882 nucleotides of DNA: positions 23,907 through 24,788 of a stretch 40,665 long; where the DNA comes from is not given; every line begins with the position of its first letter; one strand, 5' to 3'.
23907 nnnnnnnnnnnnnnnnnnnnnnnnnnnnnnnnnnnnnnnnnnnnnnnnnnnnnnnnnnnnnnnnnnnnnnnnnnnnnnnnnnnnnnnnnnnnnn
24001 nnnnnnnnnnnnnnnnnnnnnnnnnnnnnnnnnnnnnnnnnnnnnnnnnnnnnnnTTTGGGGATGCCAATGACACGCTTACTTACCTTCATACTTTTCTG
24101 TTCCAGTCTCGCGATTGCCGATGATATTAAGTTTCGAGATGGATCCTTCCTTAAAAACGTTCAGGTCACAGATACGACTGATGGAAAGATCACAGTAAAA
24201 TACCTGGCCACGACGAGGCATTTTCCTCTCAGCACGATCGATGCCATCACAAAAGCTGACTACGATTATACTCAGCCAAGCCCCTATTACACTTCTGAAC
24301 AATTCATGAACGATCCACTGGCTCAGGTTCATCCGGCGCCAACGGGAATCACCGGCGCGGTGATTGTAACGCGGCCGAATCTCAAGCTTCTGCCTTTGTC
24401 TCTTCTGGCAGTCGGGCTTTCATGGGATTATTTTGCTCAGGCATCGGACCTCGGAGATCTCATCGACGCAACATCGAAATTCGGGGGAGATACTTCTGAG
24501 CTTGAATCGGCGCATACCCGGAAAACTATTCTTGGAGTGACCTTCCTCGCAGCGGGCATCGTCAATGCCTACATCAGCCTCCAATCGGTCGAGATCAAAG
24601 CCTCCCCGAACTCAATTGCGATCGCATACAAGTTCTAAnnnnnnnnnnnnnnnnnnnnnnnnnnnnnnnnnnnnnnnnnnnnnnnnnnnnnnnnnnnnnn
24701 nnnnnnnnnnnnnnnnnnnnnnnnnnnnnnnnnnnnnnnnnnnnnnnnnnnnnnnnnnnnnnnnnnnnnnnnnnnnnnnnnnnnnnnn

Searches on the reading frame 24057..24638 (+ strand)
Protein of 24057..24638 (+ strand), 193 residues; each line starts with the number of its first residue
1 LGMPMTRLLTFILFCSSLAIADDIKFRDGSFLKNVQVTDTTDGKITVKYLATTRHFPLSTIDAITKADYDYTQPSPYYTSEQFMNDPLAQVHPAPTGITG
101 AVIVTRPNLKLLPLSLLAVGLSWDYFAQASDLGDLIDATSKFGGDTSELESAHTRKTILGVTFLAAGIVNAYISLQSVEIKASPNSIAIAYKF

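Call 47: search_protein_families(library=phrogs, proteins=[window:24057-24638:+], max_evalue=0.01)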
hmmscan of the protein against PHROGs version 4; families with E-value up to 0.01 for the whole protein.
window:24057-24638:+ (193 aa): 0 families

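Call 97: search_protein_families(library=pfam, proteins=[window:24057-24638:+], max_evalue=0.1)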
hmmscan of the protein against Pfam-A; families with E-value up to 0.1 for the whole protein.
window:24057-24638:+ (193 aa): 1 family
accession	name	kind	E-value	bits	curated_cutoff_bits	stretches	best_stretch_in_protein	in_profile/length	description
PF24363.1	DUF7519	-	0.082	13.2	27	0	103-172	68-131/155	Family of unknown function (DUF7519)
